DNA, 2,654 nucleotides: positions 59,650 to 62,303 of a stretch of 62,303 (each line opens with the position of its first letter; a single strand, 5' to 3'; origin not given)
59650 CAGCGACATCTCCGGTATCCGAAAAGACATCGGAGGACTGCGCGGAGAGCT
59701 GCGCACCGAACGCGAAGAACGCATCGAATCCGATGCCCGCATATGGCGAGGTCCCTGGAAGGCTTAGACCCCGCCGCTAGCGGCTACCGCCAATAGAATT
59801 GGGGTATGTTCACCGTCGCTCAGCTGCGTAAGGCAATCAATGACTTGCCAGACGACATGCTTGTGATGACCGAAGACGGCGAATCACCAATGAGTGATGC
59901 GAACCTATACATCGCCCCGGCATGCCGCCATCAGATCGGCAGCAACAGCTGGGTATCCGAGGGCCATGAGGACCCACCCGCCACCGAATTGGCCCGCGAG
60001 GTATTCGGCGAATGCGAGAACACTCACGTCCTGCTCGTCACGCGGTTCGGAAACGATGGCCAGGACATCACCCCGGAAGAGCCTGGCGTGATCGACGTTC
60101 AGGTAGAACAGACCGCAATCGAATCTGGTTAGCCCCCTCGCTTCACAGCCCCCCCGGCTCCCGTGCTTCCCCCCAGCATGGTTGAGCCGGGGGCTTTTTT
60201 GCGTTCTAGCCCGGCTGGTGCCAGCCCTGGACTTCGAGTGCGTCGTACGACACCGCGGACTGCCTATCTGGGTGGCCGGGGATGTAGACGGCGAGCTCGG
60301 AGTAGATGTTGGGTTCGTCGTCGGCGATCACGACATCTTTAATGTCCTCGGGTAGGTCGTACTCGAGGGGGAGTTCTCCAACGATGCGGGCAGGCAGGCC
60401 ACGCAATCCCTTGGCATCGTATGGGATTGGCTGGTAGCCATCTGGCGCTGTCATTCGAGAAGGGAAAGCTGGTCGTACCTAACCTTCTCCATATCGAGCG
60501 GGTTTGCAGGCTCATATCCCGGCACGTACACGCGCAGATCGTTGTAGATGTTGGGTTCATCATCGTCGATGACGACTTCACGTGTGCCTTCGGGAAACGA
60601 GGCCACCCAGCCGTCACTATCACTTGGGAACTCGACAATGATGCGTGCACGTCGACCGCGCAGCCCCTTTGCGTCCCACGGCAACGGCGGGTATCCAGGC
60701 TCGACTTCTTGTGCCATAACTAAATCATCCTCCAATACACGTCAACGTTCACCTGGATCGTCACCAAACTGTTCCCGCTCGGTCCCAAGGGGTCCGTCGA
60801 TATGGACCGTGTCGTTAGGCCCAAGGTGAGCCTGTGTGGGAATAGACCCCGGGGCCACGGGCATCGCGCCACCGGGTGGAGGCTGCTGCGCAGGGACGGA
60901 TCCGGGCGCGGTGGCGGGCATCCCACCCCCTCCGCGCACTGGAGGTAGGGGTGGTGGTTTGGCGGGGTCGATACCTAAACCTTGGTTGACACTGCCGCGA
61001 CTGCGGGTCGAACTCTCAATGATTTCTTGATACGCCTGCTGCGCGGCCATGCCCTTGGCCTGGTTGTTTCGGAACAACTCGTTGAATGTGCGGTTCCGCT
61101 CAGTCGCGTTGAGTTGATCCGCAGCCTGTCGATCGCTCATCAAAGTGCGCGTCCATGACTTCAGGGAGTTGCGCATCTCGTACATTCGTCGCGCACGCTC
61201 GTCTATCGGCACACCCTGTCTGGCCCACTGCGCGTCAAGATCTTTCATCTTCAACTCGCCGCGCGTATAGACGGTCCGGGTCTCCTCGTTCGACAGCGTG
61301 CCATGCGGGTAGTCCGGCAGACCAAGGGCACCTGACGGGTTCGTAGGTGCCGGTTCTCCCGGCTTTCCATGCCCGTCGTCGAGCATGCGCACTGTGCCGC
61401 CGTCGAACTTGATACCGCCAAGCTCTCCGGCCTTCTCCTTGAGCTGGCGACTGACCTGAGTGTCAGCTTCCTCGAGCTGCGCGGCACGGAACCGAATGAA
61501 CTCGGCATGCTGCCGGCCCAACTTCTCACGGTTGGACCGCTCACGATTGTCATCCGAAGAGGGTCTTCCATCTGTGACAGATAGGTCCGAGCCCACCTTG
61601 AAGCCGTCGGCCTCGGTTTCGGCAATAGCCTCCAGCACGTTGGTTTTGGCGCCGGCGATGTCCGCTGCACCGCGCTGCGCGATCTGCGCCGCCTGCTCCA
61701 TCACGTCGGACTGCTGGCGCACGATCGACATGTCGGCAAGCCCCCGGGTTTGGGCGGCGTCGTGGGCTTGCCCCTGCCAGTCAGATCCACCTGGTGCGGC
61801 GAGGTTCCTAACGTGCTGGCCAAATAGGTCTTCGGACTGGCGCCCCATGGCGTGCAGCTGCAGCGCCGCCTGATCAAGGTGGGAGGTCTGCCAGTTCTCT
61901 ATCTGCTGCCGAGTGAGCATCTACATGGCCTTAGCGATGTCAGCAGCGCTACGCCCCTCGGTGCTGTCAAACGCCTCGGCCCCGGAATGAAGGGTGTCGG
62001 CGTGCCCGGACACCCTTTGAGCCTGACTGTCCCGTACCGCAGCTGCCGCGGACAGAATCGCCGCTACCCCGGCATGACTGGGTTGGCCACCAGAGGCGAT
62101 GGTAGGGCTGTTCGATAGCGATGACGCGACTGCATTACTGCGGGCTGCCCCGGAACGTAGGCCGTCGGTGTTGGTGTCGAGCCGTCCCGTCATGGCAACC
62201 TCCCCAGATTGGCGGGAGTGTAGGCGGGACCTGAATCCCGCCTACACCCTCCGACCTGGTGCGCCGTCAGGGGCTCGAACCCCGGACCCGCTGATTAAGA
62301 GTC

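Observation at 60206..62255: attR-proximal WXG100 cassette whose large protein ends at a single in-frame TGA, followed by two paralogous small genes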

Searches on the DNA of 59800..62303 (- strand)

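Call 4: search_dna_similar(query=window:59800-62303:-, collection=phages, mode=near, max_rows=30)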
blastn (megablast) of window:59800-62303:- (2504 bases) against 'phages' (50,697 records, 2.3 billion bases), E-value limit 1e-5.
Records with a match: 43; places in all: 46; records where one place covers at least 80% of the query: 0.
Best place of each record, by identity: 95-99% 33; 90-95% 9; 80-90% 1.
By first word of the organism name: Mycobacterium 42; Bacteriophage 1.
By host as written in the record: Mycobacterium smegmatis mc2 155 16; Mycobacterium abscessus GD40 2; Mycobacterium smegmatis mc2155 2; Mycobacterium smegmatis mc#155 2; Mycobacterium tuberculosis mc2 7000 2; Mycobacterium abscessus CCUG48898T 1; Mycobacterium abscessus GD27 1; Mycobacterium abscessus GD02 1; and 16 more.
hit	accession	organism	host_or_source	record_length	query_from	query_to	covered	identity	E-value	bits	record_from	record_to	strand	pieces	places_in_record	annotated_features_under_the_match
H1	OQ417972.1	Mycobacterium phage CCUG48898T-2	Mycobacterium abscessus CCUG48898T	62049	99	2165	54%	91.8%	0e+0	1864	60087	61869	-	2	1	109: polymorphic toxin protein | 110: WXG100 protein | 108: polymorphic immunity protein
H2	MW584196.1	Mycobacterium phage prophiGD27-1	Mycobacterium abscessus GD27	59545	2099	2504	16%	98.0%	0e+0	704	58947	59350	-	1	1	116: hypothetical protein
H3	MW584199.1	Mycobacterium phage prophiGD02-2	Mycobacterium abscessus GD02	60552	2105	2504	16%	98.5%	0e+0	706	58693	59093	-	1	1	114: hypothetical protein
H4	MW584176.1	Mycobacterium phage prophiGD90-1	Mycobacterium abscessus GD90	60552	2105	2504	16%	98.5%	0e+0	706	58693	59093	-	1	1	114: hypothetical protein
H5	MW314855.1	Mycobacterium phage phiGD23-1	Mycobacterium abscessus GD40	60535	2099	2173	3%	98.7%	2e-28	134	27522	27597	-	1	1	33: membrane protein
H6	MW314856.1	Mycobacterium phage phiGD22-1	Mycobacterium abscessus GD40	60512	2099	2173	3%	98.7%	2e-28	134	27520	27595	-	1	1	33: hypothetical protein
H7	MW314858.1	Mycobacterium phage phiGD20-1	Mycobacterium abscessus GD35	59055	2099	2173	3%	98.7%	2e-28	134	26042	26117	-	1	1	31: hypothetical protein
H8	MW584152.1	Mycobacterium phage prophiGD11-1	Mycobacterium abscessus GD11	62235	2099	2173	3%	98.7%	2e-28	134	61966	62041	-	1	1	115: hypothetical protein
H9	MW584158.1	Mycobacterium phage prophiGD20-1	Mycobacterium abscessus GD20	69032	2099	2173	3%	98.7%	2e-28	134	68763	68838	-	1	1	129: hypothetical protein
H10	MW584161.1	Mycobacterium phage prophiGD17-2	Mycobacterium abscessus GD17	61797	2099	2173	3%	98.7%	2e-28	134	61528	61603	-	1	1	113: hypothetical protein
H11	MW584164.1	Mycobacterium phage prophiGD57-2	Mycobacterium abscessus GD57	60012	2099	2173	3%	98.7%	2e-28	134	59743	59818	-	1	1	117: hypothetical protein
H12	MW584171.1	Mycobacterium phage prophiGD22-1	Mycobacterium abscessus GD22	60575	2099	2173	3%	98.7%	2e-28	134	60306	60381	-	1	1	118: hypothetical protein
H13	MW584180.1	Mycobacterium phage prophiGD15-1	Mycobacterium abscessus GD15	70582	2099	2173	3%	98.7%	2e-28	134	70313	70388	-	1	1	125: hypothetical protein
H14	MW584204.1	Mycobacterium phage prophiGD21-2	Mycobacterium abscessus GD21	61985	2099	2173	3%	98.7%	2e-28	134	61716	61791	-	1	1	117: hypothetical protein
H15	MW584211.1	Mycobacterium phage prophiGD102-1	Mycobacterium abscessus GD102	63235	2099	2173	3%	97.4%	1e-26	128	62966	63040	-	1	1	117: hypothetical protein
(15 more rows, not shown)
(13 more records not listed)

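Call 6: get_annotated_region(hit=H1, flank=2500)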
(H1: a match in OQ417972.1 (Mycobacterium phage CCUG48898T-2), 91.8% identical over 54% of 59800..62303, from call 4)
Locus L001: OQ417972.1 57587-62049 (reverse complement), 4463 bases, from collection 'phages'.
description: Mycobacterium phage CCUG48898T-2, complete genome.
organism: Mycobacterium phage CCUG48898T-2 (NCBI taxid 3032448)
taxonomy: Viruses; Duplodnaviria; Heunggongvirae; Uroviricota; Caudoviricetes
host: Mycobacterium abscessus CCUG48898T; source: -; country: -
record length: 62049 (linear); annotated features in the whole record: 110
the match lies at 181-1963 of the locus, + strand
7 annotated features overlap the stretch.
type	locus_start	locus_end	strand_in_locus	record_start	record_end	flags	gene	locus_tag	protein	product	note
CDS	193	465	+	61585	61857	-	110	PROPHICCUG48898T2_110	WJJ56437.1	WXG100 protein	-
CDS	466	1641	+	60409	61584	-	109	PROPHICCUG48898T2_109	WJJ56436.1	polymorphic toxin protein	-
CDS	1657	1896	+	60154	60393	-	108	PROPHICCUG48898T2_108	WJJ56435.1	polymorphic immunity protein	-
CDS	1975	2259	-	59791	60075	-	107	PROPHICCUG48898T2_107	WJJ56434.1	hypothetical protein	-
CDS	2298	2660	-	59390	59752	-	106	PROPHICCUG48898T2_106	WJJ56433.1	hypothetical protein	-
CDS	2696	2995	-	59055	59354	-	105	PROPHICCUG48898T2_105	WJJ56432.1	hypothetical protein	-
CDS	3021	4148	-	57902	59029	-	104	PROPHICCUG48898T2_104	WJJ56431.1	MRE11 double-strand break endo/exonuclease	-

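Call 83: get_annotated_region(hit=H2, flank=1500)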
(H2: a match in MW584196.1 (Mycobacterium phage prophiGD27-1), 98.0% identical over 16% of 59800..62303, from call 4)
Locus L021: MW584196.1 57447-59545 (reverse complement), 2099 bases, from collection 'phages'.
description: Mycobacterium phage prophiGD27-1, complete genome.
organism: Mycobacterium phage prophiGD27-1 (NCBI taxid 2813254)
taxonomy: Viruses; Duplodnaviria; Heunggongvirae; Uroviricota; Caudoviricetes
host: Mycobacterium abscessus GD27; source: -; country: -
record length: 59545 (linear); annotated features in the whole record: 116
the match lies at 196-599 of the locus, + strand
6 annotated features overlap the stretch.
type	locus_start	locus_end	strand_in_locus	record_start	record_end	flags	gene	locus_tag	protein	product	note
CDS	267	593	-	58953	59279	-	116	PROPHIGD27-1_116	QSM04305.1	hypothetical protein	-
CDS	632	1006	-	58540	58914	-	115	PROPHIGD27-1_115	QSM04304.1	hypothetical protein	-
CDS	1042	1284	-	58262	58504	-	114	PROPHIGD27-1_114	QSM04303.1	hypothetical protein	-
CDS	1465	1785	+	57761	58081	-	113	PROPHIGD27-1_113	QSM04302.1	hypothetical protein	-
CDS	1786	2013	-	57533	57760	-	112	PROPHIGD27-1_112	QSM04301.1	hypothetical protein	-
CDS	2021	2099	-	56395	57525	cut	111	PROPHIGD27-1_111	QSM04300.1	MRE11 double-strand break endo/exonuclease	-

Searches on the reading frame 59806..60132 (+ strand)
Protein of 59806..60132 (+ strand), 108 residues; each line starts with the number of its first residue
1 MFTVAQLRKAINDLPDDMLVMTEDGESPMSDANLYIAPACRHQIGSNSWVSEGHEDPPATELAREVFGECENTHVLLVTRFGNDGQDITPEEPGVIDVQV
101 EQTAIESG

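Call 5: search_protein_families(library=pfam, proteins=[window:59806-60132:+], max_evalue=1)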
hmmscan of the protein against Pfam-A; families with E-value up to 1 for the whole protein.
window:59806-60132:+ (108 aa): 1 family
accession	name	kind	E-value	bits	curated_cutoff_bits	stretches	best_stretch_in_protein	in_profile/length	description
PF19735.4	DUF6225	-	0.00068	20.1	26.5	1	2-28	12-38/87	Family of unknown function (DUF6225)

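Call 71: search_protein_families(library=phrogs, proteins=[window:59806-60132:+], max_evalue=0.01)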
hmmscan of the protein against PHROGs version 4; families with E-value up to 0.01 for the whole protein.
window:59806-60132:+ (108 aa): 1 family
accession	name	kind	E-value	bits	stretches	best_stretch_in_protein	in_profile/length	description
phrog_7217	-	unknown function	5.4e-12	46.8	1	3-90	2-81/82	-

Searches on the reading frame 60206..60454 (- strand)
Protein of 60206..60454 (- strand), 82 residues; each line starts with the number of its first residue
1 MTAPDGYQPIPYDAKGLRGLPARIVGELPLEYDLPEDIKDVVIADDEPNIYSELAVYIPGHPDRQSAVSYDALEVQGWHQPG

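Call 5: search_protein_families(library=pfam, proteins=[window:60206-60454:-], max_evalue=1)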
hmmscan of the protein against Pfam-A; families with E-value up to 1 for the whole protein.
window:60206-60454:- (82 aa): 2 families
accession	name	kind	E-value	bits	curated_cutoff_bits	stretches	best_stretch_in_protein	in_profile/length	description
PF23720.1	DUF7161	-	9.2e-28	96.5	27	1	9-75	1-72/72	Family of unknown function (DUF7161)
PF13075.11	DUF3939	-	0.13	12.9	21.3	1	34-75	22-64/134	Protein of unknown function (DUF3939)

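Call 32: search_protein_families(library=ncbifam, proteins=[window:60206-60454:-], max_evalue=0.1)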
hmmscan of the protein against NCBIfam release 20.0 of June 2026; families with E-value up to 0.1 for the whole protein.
window:60206-60454:- (82 aa): 0 families

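Call 71: search_protein_families(library=phrogs, proteins=[window:60206-60454:-], max_evalue=0.01)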
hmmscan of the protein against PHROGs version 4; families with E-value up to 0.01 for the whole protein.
window:60206-60454:- (82 aa): 0 families

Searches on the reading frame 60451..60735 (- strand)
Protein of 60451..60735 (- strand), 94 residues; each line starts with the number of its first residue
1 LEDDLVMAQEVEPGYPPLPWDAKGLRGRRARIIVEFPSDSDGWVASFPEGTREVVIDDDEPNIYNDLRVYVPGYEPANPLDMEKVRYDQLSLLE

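Call 5: search_protein_families(library=pfam, proteins=[window:60451-60735:-], max_evalue=1)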
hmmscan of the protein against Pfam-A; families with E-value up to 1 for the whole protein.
window:60451-60735:- (94 aa): 1 family
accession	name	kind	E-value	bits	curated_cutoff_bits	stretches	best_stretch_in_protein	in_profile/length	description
PF23720.1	DUF7161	-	3.2e-31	107.5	27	1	17-91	1-71/72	Family of unknown function (DUF7161)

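Call 22: find_homologous_proteins(query=window:60451-60717:-, max_evalue=0.001)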
Query window:60451-60717:- (88 aa): 4 proteins with E <= 0.001 among 5 candidates.
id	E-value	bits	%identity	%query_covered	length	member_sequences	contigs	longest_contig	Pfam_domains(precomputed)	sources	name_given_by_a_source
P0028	4.9e-53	195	100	100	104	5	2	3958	PF23720.2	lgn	-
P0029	2.2e-39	151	76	100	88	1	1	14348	PF23720.2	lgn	-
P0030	9.8e-34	133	68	100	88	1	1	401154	PF23720.2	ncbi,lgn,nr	ncbi:hypothetical protein HNP40_002170 [Mycobacteroides chelonae]|nr:hypothetical protein [Mycobacte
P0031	1.0e-11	63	44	100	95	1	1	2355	PF23720.2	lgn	-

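Call 32: search_protein_families(library=ncbifam, proteins=[window:60451-60717:-], max_evalue=0.1)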
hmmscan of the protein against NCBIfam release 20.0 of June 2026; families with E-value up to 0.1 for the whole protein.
window:60451-60717:- (88 aa): 0 families

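Call 42: find_encoding_contigs(protein=P0028, flank=3000, max_places=3)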
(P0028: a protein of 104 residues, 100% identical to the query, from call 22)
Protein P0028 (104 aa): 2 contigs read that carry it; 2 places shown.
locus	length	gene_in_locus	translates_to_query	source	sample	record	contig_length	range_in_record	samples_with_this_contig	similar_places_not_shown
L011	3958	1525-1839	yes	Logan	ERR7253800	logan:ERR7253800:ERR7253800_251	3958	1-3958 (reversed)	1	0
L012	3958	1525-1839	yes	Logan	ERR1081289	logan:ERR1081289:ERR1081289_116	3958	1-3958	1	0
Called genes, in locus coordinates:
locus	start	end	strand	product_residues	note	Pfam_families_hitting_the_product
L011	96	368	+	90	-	-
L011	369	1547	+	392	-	-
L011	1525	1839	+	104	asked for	PF23720:DUF7161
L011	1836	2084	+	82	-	PF23720:DUF7161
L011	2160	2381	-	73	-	-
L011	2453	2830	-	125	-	PF10874:DUF2746 (weak)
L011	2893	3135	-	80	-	PF24202:DUF7427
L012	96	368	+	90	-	-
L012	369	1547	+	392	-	-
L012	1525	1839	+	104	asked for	PF23720:DUF7161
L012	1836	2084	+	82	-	PF23720:DUF7161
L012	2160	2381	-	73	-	-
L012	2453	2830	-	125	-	PF10874:DUF2746 (weak)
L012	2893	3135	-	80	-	PF24202:DUF7427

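Call 71: search_protein_families(library=phrogs, proteins=[window:60451-60717:-], max_evalue=0.01)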
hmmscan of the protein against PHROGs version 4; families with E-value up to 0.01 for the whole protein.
window:60451-60717:- (88 aa): 0 families
